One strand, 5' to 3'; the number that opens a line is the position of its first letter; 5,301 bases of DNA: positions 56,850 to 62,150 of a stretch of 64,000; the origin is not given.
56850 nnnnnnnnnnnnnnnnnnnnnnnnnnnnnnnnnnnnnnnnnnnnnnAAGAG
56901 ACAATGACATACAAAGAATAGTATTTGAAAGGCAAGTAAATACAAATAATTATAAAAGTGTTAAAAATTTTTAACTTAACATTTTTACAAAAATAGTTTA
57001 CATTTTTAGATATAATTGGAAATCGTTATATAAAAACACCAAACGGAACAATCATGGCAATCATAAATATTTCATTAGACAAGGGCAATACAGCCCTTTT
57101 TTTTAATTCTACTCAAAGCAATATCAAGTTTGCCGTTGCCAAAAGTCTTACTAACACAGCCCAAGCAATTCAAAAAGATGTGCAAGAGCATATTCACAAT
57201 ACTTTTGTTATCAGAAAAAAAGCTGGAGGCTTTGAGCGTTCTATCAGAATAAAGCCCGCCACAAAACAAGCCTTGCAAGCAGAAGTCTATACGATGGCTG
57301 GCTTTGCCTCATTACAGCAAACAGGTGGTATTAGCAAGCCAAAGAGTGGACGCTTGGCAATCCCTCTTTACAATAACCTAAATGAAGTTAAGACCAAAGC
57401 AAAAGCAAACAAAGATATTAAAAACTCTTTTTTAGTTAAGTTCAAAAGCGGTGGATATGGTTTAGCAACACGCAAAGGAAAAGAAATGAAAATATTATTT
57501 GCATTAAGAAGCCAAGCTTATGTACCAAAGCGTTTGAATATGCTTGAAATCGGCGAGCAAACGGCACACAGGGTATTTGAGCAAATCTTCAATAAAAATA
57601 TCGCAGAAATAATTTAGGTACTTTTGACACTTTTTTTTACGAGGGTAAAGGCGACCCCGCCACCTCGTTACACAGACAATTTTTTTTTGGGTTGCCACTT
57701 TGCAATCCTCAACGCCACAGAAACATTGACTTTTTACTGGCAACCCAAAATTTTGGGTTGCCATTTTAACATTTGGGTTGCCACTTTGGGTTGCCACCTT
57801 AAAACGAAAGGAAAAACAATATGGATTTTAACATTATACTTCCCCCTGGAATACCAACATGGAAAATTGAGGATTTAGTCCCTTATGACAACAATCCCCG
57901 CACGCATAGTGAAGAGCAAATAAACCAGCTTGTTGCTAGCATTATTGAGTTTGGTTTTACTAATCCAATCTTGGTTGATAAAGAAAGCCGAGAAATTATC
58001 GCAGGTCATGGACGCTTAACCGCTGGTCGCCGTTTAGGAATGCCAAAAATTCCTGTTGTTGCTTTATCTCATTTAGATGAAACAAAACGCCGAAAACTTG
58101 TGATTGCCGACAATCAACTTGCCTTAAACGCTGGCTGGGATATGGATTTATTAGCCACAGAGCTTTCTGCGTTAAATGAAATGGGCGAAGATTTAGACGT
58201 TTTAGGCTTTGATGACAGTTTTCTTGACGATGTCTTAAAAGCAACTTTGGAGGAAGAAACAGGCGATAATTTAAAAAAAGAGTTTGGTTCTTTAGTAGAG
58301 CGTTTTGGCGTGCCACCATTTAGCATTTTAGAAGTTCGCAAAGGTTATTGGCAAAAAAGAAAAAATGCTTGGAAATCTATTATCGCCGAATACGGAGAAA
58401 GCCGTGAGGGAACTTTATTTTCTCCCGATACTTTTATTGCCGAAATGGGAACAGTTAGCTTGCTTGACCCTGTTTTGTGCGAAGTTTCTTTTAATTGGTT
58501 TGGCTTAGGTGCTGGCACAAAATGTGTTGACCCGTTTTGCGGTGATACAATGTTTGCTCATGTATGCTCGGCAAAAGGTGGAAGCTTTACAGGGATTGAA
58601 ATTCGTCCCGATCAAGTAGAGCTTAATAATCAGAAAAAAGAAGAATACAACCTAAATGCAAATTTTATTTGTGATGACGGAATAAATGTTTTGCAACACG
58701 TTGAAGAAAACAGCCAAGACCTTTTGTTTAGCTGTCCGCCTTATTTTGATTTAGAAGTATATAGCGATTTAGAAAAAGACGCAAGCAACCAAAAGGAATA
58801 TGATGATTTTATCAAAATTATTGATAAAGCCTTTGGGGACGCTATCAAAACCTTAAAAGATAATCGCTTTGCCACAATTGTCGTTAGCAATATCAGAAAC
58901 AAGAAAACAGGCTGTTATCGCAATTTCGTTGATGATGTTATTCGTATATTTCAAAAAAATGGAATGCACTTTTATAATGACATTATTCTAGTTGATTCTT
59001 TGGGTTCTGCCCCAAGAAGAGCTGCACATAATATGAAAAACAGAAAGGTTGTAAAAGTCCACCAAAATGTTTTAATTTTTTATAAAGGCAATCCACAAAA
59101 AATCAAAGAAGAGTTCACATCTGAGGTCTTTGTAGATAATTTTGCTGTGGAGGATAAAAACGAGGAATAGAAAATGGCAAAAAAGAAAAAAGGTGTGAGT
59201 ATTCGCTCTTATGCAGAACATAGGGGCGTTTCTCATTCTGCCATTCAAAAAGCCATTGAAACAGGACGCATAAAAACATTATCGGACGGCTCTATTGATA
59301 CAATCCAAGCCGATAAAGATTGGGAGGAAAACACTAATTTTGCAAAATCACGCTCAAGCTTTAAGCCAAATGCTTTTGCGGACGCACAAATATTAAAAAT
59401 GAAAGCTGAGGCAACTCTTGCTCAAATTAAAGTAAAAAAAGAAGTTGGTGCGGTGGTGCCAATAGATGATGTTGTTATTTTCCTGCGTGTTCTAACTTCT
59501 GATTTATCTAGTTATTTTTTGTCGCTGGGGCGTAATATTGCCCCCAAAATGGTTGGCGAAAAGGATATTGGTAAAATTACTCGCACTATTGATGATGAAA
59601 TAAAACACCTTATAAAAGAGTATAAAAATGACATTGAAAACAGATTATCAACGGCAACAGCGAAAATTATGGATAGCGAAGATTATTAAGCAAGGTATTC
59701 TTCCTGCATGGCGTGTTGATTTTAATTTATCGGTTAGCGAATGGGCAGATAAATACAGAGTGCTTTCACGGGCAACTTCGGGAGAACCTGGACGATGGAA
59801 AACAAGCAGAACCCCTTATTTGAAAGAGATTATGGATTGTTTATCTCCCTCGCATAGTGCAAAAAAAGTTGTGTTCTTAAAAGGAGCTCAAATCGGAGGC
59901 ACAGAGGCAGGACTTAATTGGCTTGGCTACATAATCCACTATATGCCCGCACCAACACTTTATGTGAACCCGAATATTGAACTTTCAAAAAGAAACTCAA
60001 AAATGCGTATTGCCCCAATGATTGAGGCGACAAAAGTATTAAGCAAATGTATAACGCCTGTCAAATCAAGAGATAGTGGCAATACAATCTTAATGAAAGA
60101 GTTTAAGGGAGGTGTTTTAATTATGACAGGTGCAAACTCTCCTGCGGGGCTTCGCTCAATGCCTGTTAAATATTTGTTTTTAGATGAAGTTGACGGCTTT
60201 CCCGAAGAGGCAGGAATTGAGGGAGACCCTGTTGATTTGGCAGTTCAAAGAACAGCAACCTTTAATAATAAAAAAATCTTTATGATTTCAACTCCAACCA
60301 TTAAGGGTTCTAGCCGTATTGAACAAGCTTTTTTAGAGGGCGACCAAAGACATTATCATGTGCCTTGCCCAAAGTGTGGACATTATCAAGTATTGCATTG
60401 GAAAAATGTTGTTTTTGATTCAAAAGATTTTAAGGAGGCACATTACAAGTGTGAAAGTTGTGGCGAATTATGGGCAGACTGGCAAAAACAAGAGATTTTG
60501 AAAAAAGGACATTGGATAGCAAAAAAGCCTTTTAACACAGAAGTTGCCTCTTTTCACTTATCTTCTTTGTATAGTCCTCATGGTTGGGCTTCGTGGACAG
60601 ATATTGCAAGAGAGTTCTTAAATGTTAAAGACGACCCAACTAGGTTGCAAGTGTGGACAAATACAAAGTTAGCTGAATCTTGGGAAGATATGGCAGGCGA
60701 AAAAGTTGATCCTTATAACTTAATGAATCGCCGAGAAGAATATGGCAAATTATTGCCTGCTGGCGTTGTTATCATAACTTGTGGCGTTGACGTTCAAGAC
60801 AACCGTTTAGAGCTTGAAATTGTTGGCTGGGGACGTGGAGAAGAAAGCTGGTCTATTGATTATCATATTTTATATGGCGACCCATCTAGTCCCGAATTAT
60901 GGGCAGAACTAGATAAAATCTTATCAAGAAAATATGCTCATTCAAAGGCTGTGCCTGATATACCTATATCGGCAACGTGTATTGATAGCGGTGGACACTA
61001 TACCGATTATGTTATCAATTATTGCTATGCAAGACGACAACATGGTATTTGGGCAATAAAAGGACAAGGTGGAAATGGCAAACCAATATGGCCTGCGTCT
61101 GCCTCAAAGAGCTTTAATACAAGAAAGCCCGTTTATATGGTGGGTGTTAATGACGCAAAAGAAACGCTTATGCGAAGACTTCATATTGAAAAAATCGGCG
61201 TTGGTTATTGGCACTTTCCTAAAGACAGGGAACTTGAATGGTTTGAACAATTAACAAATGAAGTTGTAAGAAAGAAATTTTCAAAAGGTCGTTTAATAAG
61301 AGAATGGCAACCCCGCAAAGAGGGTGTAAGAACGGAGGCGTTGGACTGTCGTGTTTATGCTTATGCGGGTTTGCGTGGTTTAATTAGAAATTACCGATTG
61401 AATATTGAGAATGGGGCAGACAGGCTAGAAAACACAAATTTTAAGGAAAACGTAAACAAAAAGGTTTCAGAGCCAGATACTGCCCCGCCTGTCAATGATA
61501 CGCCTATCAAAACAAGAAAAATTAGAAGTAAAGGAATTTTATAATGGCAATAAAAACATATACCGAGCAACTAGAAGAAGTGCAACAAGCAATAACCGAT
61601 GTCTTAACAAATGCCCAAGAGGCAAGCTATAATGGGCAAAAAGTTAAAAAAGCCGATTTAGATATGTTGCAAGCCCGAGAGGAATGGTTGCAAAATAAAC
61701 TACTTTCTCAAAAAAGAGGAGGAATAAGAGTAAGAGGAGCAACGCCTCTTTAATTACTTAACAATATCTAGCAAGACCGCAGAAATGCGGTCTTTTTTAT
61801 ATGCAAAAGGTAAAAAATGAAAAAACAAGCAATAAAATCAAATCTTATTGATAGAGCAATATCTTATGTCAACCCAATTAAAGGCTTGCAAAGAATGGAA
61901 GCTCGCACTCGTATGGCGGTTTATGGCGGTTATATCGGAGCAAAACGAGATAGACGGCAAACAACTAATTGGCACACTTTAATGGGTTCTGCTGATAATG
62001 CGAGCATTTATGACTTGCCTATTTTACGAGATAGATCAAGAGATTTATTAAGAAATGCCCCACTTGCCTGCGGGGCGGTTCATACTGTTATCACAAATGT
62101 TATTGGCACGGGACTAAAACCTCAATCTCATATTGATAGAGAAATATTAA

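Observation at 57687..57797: Cluster of five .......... iterons (4 direct, 1 inverted) immediately upstream of the ParB-methyltransferase and terminase genes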

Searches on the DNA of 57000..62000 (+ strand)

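Call 11: search_dna_similar(query=window:57000-62000:+, collection=phages, mode=distant, max_rows=20)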
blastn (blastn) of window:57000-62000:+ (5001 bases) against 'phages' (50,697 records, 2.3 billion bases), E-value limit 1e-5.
Records with a match: 21; places in all: 21; records where one place covers at least 80% of the query: 0.
Best place of each record, by identity: 80-90% 6; 60-80% 15.
By first word of the organism name: Roseobacter 4; Wolbachia 3; Clostridium 3; Enterococcus 3; Psychrobacter 2; Croceibacter 2; Listeria 1; Fusobacterium 1; Pseudoalteromonas 1; Pasteurella 1.
By host as written in the record: Enterococcus faecalis 3; Roseobacter sp. FZCC0197 3; - 2; Psychrobacter sp. OW20 2; Croceibacter atlanticus HTCC2559 2; Listeria 1; Wolbachia sp. wRi_AMD 1; Clostridium sp. 1; and 6 more.
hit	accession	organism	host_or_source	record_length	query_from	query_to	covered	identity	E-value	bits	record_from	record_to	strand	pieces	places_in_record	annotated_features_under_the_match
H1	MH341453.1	Listeria phage PSU-VKH-LP041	Listeria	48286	1696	2143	9%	65.9%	6e-12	82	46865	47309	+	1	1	hypothetical protein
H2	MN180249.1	Wolbachia phage WO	Wolbachia sp. wRi_AMD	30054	2740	3234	6%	70.6%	1e-8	137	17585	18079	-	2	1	terminase large subunit | hypothetical protein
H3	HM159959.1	Clostridium phage phiCTP1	-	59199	1893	2104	4%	68.9%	1e-13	86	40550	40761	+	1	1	hypothetical phage protein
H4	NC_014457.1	Clostridium phage phiCTP1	-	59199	1893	2104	4%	68.9%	1e-13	86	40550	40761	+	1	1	hypothetical protein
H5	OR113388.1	Clostridium phage vB_CtyS-FA88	Clostridium sp.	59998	1893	2093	4%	69.2%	5e-13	84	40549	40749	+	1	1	hypothetical protein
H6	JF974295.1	Psychrobacter phage pOW20-A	Psychrobacter sp. OW20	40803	882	1026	3%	73.1%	6e-12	81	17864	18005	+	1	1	DNA methylase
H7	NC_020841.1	Psychrobacter phage pOW20-A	Psychrobacter sp. OW20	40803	882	1026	3%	73.1%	6e-12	81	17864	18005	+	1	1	DNA methyltransferase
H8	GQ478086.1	Enterococcus phage phiFL3A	Enterococcus faecalis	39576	1971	2104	3%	73.9%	5e-13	85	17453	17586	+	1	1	gp36: DNA adenine methyltransferase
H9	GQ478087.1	Enterococcus phage phiFL3B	Enterococcus faecalis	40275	1971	2104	3%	73.9%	5e-13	85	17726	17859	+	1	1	gp39: DNA adenine methyltransferase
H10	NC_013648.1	Enterococcus phage phiFL3A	Enterococcus faecalis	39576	1971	2104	3%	73.9%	5e-13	85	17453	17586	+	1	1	gp36: DNA adenine methyltransferase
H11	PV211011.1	Roseobacter phage CRP-821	Roseobacter sp. FZCC0197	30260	3783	3887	2%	82.9%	1e-20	109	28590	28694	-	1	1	terminase large subunit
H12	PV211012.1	Roseobacter phage CRP-822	Roseobacter sp. FZCC0197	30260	3783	3887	2%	82.9%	1e-20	109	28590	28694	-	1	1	terminase large subunit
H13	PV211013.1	Roseobacter phage CRP-823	Roseobacter sp. FZCC0197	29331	3783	3887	2%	82.9%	1e-20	109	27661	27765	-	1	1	terminase large subunit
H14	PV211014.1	Roseobacter phage CRP-831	Roseobacter sp. FZCC0196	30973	3783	3887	2%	82.9%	1e-20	109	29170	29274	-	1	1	terminase large subunit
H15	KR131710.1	Fusobacterium phage Funu1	Fusobacterium nucleatum 7_1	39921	2740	2841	2%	77.5%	6e-12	82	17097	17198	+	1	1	terminase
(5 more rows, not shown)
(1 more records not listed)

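Call 84: search_rna_families(source=window, start=57400, end=58000, threshold=evalue, max_evalue=1)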
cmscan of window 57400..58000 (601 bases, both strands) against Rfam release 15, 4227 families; matches with E-value up to 1: 0.
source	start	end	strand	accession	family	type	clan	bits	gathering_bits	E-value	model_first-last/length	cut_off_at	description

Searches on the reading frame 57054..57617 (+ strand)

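Call 8: search_protein_families(library=pfam, proteins=[window:57054-57617:+], max_evalue=0.01)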
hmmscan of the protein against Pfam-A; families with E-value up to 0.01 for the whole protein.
window:57054-57617:+ (187 aa): 1 family
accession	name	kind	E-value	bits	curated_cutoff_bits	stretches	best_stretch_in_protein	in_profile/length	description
PF20039.4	DUF6441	-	0.0013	18.9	27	1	7-129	10-135/215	Family of unknown function (DUF6441)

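Call 9: search_protein_families(library=phrogs, proteins=[window:57054-57617:+], max_evalue=0.001)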
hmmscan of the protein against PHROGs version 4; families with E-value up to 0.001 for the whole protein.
window:57054-57617:+ (187 aa): 3 families
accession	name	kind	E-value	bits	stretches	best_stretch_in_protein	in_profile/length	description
phrog_1924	-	tail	3.7e-15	57.4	2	20-81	21-80/237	minor tail protein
phrog_6367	-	unknown function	1.1e-06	29.7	1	18-109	16-113/217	-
phrog_27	-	connector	0.00012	23.1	1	17-181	25-184/199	tail completion or Neck1 protein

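Call 62: search_protein_families(library=ncbifam, proteins=[window:57054-57617:+], max_evalue=0.01)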
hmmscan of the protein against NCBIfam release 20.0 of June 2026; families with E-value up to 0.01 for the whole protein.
window:57054-57617:+ (187 aa): 0 families

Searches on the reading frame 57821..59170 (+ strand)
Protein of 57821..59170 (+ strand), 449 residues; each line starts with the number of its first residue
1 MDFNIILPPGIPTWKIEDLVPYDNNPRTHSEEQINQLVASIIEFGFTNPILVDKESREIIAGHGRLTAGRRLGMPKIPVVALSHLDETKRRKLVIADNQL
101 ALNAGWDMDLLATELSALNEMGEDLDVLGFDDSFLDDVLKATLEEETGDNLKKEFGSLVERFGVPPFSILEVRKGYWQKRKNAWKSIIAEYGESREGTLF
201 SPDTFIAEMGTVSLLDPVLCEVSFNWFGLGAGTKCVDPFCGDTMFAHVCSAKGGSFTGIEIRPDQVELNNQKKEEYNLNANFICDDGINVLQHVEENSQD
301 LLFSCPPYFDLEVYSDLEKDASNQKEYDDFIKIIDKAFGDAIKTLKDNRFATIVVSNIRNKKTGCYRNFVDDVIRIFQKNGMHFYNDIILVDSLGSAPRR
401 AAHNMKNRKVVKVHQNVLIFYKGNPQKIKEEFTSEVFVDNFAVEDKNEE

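Call 8: search_protein_families(library=pfam, proteins=[window:57821-59170:+], max_evalue=0.01)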
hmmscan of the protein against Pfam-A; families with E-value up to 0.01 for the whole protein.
window:57821-59170:+ (449 aa): 3 families
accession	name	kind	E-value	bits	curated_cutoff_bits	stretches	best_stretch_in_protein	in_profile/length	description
PF01555.25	N6_N4_Mtase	-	2e-11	44.7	26.7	1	300-426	2-110/221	DNA methylase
PF02195.25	ParB_N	-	3.2e-08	33.9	26.3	1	15-90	7-86/95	ParB N-terminal domain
PF13649.12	Methyltransf_25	-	0.00085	20.4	27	1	240-305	6-71/97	Methyltransferase domain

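Call 9: search_protein_families(library=phrogs, proteins=[window:57821-59170:+], max_evalue=0.001)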
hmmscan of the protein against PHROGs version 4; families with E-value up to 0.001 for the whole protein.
window:57821-59170:+ (449 aa): 23 families
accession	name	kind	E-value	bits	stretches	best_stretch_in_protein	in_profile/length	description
phrog_498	-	other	9.3e-133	445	2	213-439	360-613/633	DNA methyltransferase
phrog_12517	-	unknown function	3.2e-75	254.2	1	151-431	23-310/316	-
phrog_15396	-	DNA, RNA and nucleotide metabolism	1.7e-58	199.5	1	15-186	8-192/258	ParB-like partition nuclease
phrog_620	-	DNA, RNA and nucleotide metabolism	2.1e-51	176.1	1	13-149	11-145/217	ParB-like partition protein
phrog_930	-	DNA, RNA and nucleotide metabolism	1.5e-30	107.7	1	11-161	7-154/223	ParB-like partition protein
phrog_8071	-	DNA, RNA and nucleotide metabolism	3.6e-27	96.6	1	13-148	9-139/389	ParB-like partition protein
phrog_9353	-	unknown function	5.5e-26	92.9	1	19-148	19-147/245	-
phrog_940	-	DNA, RNA and nucleotide metabolism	1e-25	91.8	1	13-134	8-126/388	nuclease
phrog_723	-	DNA, RNA and nucleotide metabolism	1.2e-20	75.3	1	14-146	16-148/223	ParB-like partition protein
phrog_4715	-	DNA, RNA and nucleotide metabolism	4.7e-16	59.3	1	15-101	151-240/630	ParB-like partition protein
phrog_18056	-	DNA, RNA and nucleotide metabolism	3.8e-15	56.7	1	13-100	5-90/387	ParB-like partition nuclease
phrog_5475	-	unknown function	5.6e-12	46.2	1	15-112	7-97/458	-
phrog_6218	-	DNA, RNA and nucleotide metabolism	3.8e-11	43.8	1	15-99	9-97/506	ParB-like partition protein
phrog_3264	-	DNA, RNA and nucleotide metabolism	5.2e-10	40.4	1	17-98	55-138/337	ParB-like partition protein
phrog_12047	-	DNA, RNA and nucleotide metabolism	1e-07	32.8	1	32-99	19-85/301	ParB-like partition nuclease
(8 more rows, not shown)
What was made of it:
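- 57821..59170 (+): ParB_N + N6/N4 DNA methyltransferase gene, the first gene after cos. It is probably not the protein that reads the repeats. Pfam and PHROG hits (calls 8, 9).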

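Call 62: search_protein_families(library=ncbifam, proteins=[window:57821-59170:+], max_evalue=0.01)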
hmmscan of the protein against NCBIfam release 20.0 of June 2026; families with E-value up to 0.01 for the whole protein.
window:57821-59170:+ (449 aa): 7 families
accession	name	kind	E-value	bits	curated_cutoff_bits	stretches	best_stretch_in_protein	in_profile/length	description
TIGR00180.1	parB_part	domain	1.6e-09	37.7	58.45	1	15-98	9-98/186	ParB/RepB/Spo0J family partition protein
TIGR04285.1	nucleoid_noc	exception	4e-09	36.2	315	1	15-93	6-86/255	nucleoid occlusion protein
NF008572.0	PRK11524.1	equivalog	3.2e-05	23.2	292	1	273-348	8-79/294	adenine-specific DNA-methyltransferase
NF050803.1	DnaMtaseCcrMCaul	equivalog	0.0022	17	830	0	281-417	5-135/350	adenine-specific DNA-methyltransferase CcrM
NF002909.0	PRK03522.2-1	equivalog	0.0041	16.4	553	1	224-307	225-308/374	23S rRNA (uracil(747)-C(5))-methyltransferase RlmC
TIGR02085.1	meth_trns_rumB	equivalog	0.0045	16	429.5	1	233-307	235-309/374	23S rRNA (uracil(747)-C(5))-methyltransferase RlmC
TIGR03734.1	PRTRC_parB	hypoth_equivalog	0.0087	14.6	278.6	0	24-98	6-87/555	PRTRC system ParB family protein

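Call 82: search_protein_families(library=padloc, proteins=[window:57821-59170:+], max_evalue=0.00001)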
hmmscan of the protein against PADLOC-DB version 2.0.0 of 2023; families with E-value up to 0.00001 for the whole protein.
window:57821-59170:+ (449 aa): 11 families
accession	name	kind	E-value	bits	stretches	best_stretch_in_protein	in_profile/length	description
PDLC03229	MTase_II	-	1.6e-41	140.5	1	11-149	10-151/436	Type II methyltransferase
PDLC03353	MTase_II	-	5.4e-14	50.3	1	277-441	7-168/260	Type II methyltransferase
PDLC04134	mad2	-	1.6e-12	45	1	213-354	273-395/492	mads_2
PDLC03387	MTase_II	-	3.5e-11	40.8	1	275-348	7-79/289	Type II methyltransferase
PDLC03276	MTase_II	-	4.3e-10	37.4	1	282-417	146-279/404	Type II methyltransferase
PDLC03351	MTase_II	-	1.2e-09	35.8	1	235-357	150-279/348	Type II methyltransferase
PDLC03299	MTase_II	-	1.1e-08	33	0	278-348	13-80/296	Type II methyltransferase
PDLC03376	MTase_II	-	2e-06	25.8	1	282-392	110-218/249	Type II methyltransferase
PDLC03371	MTase_II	-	2.7e-06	25.1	0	278-393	9-123/260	Type II methyltransferase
PDLC03350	MTase_II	-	2.7e-06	25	0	270-431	48-201/312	Type II methyltransferase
PDLC03246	MTase_II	-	4.2e-06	24.1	1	273-422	106-261/376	Type II methyltransferase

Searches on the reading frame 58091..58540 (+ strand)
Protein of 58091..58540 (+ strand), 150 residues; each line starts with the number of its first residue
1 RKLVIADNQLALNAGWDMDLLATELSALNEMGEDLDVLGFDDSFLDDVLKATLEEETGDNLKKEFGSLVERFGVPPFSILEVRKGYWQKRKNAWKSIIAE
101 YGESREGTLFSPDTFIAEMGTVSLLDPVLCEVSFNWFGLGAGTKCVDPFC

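Call 63: search_protein_families(library=pfam, proteins=[window:58091-58540:+], max_evalue=10)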
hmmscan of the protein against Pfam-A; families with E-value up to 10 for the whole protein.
window:58091-58540:+ (150 aa): 1 family
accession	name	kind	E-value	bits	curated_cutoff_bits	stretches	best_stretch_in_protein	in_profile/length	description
PF10384.14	Scm3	-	0.09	12.9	24.3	1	88-104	10-26/53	Centromere protein Scm3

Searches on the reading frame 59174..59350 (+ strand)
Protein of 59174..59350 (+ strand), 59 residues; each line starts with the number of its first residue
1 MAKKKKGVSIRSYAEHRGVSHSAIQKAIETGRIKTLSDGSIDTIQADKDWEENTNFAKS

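Call 63: search_protein_families(library=pfam, proteins=[window:59174-59350:+], max_evalue=10)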
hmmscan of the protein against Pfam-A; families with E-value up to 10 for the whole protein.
window:59174-59350:+ (59 aa): 5 families
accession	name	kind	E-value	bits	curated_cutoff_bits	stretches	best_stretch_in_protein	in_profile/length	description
PF09048.16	Cro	-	0.0051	17.2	32.7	1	14-41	19-49/59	Cro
PF17194.10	AbiEi_3_N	-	0.035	14.6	26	1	10-47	19-56/93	Transcriptional regulator, AbiEi antitoxin N-terminal domain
PF18024.7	HTH_50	-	0.078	13.1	27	1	9-24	25-40/50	Helix-turn-helix domain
PF22798.2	DUF5817_CT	-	0.089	13.1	29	1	10-29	18-37/54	DUF5817, C-terminal domain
PF01002.24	Flavi_NS2B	-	0.25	11.6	23.5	1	3-45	51-93/127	Flavivirus non-structural protein NS2B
